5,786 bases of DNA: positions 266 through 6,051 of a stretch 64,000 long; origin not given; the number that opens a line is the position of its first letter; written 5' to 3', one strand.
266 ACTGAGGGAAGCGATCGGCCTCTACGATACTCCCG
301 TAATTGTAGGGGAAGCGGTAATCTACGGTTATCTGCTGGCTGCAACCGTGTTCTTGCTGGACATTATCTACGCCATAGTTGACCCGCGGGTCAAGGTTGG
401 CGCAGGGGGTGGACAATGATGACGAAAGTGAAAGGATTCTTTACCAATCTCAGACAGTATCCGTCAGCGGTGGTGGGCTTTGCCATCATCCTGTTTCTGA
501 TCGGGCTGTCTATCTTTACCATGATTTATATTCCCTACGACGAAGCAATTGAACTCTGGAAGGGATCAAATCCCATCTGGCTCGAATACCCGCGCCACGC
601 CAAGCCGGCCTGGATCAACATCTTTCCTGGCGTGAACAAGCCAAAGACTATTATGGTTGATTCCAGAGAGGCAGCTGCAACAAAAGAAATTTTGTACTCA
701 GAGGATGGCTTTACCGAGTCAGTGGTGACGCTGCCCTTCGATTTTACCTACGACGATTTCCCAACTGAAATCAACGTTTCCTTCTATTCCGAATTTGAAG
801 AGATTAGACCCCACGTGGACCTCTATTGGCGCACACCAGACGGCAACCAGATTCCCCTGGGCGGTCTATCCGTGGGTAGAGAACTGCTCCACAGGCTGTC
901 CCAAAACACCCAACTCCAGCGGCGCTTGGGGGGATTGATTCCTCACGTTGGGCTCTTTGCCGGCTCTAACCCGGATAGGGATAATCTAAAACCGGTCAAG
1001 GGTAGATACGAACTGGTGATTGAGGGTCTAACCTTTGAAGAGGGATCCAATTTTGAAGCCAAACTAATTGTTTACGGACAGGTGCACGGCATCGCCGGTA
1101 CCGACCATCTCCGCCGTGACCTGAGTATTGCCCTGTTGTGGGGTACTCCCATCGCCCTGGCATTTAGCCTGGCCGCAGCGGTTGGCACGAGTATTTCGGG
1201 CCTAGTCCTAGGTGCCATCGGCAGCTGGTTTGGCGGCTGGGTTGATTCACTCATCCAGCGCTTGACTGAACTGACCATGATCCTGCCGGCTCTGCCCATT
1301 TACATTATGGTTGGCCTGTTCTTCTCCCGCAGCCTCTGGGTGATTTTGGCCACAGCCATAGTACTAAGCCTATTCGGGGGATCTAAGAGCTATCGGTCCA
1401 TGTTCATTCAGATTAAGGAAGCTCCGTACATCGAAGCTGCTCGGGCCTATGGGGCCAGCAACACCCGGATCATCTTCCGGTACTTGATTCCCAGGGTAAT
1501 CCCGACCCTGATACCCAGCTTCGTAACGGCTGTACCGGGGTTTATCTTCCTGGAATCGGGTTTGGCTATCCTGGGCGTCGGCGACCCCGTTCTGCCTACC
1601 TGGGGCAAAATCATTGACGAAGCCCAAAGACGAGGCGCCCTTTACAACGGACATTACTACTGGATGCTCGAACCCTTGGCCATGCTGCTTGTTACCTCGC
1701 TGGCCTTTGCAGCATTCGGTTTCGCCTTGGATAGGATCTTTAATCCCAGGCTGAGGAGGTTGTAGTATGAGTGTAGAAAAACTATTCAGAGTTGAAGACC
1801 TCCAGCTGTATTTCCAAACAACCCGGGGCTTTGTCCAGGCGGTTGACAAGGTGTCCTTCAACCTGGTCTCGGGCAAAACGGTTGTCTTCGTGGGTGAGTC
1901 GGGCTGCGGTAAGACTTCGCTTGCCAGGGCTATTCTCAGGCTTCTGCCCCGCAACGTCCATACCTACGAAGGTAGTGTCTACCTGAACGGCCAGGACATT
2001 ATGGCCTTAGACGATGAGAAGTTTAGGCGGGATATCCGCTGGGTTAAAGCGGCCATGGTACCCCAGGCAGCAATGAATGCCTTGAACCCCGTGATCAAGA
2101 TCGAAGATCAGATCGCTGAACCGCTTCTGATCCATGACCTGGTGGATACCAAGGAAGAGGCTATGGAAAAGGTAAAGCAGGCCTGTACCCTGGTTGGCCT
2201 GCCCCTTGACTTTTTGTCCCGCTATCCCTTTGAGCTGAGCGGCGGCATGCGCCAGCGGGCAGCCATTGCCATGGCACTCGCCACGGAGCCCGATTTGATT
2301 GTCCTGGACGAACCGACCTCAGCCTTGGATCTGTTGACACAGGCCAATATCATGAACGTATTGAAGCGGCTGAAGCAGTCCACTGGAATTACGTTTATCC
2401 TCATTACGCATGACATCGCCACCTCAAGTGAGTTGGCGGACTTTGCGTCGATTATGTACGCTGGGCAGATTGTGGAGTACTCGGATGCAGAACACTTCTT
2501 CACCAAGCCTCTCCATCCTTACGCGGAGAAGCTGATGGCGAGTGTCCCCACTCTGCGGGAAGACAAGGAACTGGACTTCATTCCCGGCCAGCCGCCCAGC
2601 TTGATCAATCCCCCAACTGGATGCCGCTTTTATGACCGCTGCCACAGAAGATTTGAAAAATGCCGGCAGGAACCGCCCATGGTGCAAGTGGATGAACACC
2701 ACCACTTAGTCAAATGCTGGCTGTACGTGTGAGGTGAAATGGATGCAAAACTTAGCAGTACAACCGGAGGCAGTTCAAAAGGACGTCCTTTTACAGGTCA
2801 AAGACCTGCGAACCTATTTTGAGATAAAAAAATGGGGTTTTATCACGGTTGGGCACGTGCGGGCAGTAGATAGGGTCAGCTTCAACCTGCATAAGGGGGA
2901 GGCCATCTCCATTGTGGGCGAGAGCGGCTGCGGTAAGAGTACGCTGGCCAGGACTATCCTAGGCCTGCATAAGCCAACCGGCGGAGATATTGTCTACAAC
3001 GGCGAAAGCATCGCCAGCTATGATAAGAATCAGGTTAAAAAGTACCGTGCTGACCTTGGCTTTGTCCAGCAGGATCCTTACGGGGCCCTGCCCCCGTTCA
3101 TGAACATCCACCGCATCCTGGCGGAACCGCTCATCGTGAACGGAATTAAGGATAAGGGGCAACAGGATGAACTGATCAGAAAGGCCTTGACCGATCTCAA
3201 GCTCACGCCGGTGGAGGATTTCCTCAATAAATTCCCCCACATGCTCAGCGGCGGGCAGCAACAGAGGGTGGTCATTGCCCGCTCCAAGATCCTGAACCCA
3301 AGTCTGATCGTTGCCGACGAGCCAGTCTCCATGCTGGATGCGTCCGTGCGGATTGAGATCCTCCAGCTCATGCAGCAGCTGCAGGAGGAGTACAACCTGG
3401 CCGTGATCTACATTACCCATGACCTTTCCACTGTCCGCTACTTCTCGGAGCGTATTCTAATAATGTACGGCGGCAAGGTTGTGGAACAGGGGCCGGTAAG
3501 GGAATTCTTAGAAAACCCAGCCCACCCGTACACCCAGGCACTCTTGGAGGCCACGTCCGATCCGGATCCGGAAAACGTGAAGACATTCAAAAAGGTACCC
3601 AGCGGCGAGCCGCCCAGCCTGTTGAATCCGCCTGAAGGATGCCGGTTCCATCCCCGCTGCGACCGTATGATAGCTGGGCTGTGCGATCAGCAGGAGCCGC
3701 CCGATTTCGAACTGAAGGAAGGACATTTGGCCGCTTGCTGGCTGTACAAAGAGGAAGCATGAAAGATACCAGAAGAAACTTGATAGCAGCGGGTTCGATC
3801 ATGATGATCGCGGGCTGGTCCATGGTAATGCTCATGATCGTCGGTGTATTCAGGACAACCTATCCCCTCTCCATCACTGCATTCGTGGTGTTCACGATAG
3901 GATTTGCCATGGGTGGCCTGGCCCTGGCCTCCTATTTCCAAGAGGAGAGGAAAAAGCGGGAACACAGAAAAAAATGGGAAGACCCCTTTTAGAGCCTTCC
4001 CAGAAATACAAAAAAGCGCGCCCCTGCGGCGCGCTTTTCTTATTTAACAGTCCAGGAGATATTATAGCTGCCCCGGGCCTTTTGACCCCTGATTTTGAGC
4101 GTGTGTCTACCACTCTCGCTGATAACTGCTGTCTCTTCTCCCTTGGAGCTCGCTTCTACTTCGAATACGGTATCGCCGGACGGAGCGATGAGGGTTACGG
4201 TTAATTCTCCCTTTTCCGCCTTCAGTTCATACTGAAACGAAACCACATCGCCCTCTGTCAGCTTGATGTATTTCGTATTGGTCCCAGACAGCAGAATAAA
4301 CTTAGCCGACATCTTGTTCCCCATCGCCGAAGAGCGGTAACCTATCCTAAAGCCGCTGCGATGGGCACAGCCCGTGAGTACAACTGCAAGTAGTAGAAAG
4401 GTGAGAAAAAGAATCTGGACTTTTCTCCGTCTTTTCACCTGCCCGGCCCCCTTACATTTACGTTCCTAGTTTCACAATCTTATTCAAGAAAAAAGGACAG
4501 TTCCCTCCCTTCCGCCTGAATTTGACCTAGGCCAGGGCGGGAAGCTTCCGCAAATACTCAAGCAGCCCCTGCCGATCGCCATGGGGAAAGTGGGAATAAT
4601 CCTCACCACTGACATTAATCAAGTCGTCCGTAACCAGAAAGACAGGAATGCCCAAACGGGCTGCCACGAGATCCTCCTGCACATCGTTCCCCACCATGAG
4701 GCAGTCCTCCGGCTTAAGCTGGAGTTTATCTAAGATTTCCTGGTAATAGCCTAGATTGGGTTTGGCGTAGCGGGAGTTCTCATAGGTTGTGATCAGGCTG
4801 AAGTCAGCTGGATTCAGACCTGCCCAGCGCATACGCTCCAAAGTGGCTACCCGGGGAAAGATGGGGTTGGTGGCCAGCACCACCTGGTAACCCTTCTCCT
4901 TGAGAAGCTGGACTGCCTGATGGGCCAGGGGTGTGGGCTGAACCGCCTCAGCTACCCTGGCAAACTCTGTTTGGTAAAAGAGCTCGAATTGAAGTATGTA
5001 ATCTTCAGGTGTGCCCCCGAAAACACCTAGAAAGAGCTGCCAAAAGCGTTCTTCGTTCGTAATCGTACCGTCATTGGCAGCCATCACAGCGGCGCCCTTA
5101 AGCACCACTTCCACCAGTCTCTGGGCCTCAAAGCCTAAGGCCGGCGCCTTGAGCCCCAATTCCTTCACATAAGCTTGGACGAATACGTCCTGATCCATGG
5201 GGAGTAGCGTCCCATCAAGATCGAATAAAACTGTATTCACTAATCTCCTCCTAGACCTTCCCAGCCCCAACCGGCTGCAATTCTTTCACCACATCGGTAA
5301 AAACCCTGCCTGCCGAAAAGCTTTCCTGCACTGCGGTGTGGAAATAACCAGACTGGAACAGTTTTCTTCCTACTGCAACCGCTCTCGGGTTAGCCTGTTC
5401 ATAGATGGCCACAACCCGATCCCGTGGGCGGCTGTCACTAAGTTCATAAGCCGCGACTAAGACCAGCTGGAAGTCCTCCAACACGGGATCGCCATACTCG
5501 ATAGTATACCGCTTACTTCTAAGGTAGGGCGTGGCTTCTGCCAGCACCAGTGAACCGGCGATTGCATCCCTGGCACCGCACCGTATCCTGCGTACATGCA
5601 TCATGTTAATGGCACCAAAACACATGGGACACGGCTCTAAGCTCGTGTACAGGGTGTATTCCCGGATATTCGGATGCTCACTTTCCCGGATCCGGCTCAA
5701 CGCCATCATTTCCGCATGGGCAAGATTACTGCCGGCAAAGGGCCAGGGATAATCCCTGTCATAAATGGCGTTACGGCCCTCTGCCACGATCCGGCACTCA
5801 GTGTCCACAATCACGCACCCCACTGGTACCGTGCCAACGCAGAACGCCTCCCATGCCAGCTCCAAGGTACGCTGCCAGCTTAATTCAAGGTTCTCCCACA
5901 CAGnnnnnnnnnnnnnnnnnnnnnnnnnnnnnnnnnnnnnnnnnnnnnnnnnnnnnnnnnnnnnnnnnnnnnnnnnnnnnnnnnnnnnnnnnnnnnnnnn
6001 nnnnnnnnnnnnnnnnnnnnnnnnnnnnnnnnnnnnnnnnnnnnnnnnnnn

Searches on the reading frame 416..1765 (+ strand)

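Call 23: search_protein_families(library=ncbifam, proteins=[window:416-1765:+], max_evalue=0.00001)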
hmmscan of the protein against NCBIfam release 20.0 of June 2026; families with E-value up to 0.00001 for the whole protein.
window:416-1765:+ (449 aa): 14 families
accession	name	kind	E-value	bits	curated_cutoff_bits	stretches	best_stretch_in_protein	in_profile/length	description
NF045476.1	Opp4C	equivalog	1.6e-41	142.4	350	1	226-445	58-278/278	oligopeptide ABC transporter permease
NF045475.1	Opp3C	equivalog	2.8e-30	105.6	450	1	225-447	108-328/328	oligopeptide ABC transporter permease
NF045474.1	Opp2C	equivalog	7.5e-29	101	300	1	225-438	20-231/236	nickel transporter permease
TIGR02790.1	nickel_nikC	equivalog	3.4e-26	92.4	358.45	1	225-441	42-256/258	nickel ABC transporter permease subunit NikC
NF045473.1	Opp1C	equivalog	1.1e-25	90.6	350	1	226-446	49-267/267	nickel/cobalt ABC transporter permease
NF011662.0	PRK15082.1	equivalog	6.1e-24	84.9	484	1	227-448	83-302/303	glutathione ABC transporter permease GsiD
NF007738.0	PRK10417.1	equivalog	7.9e-23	81.3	335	1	223-446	50-271/277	nickel ABC transporter permease subunit NikC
NF043080.1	MMSYN1_0166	equivalog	1e-21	77.2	370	1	226-445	84-304/307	oligopeptide ABC transporter permease OppC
NF011935.0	PRK15406.1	equivalog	1.3e-21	77.6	433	1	227-445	84-300/302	oligopeptide ABC transporter permease OppC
NF008160.0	PRK10913.1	equivalog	1.2e-18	67.6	483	1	221-447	75-299/300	dipeptide ABC transporter permease DppC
NF007376.0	PRK09881.1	equivalog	2.4e-18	66.2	434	1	226-446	75-293/298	D,D-dipeptide ABC transporter permease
NF047573.1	opine_perm_CntC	exception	1.1e-16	61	440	1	226-446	53-271/271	staphylopine uptake ABC transporter permease subunit CntC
NF011596.0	PRK15021.1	subfamily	4.4e-16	58.9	439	1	227-391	123-287/341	microcin C ABC transporter permease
NF011691.0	PRK15111.1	equivalog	2.1e-12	47.2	379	1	219-436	70-285/296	putrescine export ABC transporter permease SapC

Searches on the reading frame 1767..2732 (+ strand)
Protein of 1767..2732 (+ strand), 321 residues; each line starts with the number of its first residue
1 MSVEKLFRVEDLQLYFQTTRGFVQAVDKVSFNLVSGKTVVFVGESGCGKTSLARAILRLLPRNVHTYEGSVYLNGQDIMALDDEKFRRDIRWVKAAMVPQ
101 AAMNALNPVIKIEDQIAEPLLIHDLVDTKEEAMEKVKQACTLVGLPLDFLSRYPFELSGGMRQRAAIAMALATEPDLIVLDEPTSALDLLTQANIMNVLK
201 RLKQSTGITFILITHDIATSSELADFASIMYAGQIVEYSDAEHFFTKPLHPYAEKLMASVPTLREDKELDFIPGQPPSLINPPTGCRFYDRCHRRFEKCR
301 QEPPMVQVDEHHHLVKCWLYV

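Call 24: search_protein_families(library=pfam, proteins=[window:1767-2732:+], max_evalue=0.000001)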
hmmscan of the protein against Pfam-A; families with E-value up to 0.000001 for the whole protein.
window:1767-2732:+ (321 aa): 5 families
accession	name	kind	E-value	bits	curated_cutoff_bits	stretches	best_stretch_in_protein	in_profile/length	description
PF00005.33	ABC_tran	-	2.5e-27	96.6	25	1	27-185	2-137/137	ABC transporter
PF08352.17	oligo_HPY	-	1.8e-19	70.3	27.1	1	236-299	1-65/65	Oligopeptide/dipeptide transporter, C-terminal region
PF13304.12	AAA_21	-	3e-12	47.7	27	1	152-217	233-300/304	AAA domain, putative AbiEii toxin, Type IV TA system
PF02463.25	SMC_N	-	2.2e-07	31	40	0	35-230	23-212/220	RecF/RecN/SMC N terminal domain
PF13401.12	AAA_22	-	3.3e-07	31.1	27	0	39-213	8-121/130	AAA domain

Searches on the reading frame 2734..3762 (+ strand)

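Call 24: search_protein_families(library=pfam, proteins=[window:2734-3762:+], max_evalue=0.000001)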
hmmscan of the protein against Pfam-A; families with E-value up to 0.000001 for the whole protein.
window:2734-3762:+ (342 aa): 2 families
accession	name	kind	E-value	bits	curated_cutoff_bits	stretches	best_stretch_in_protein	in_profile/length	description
PF00005.33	ABC_tran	-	2.5e-30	106.3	25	1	46-198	2-136/137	ABC transporter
PF08352.17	oligo_HPY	-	1.9e-17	63.9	27.1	1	250-311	1-60/65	Oligopeptide/dipeptide transporter, C-terminal region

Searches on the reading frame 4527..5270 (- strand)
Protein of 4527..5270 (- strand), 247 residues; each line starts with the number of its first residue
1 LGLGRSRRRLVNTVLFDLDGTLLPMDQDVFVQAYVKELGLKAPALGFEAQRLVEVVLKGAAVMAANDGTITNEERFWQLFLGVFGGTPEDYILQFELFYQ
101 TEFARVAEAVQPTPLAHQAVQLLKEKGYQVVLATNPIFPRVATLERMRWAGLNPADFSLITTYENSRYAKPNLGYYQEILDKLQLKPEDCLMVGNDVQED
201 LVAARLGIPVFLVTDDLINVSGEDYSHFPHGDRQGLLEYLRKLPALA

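Call 24: search_protein_families(library=pfam, proteins=[window:4527-5270:-], max_evalue=0.000001)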
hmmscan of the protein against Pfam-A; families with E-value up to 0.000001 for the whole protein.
window:4527-5270:- (247 aa): 2 families
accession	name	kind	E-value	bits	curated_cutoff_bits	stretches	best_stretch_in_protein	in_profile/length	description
PF00702.32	Hydrolase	-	4.3e-18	66.8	26.4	1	12-205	2-188/191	haloacid dehalogenase-like hydrolase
PF13419.12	HAD_2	-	3.4e-11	44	23.8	1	14-210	1-175/178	Haloacid dehalogenase-like hydrolase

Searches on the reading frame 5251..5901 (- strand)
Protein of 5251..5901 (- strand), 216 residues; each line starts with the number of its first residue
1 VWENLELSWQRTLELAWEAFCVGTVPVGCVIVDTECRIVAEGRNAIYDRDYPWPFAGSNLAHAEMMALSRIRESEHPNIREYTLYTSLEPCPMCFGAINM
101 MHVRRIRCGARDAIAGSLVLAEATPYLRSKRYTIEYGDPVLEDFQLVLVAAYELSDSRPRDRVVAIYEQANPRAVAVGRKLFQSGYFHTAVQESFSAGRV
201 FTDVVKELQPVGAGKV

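Call 24: search_protein_families(library=pfam, proteins=[window:5251-5901:-], max_evalue=0.000001)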
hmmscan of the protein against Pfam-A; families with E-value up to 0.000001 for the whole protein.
window:5251-5901:- (216 aa): 2 families
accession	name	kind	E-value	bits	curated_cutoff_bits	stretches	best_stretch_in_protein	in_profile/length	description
PF00383.29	dCMP_cyt_deam_1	-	3.3e-19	69.1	25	1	9-109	8-101/102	Cytidine and deoxycytidylate deaminase zinc-binding region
PF14437.12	MafB19-deam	-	2e-12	47.7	27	1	8-116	6-107/142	MafB19-like deaminase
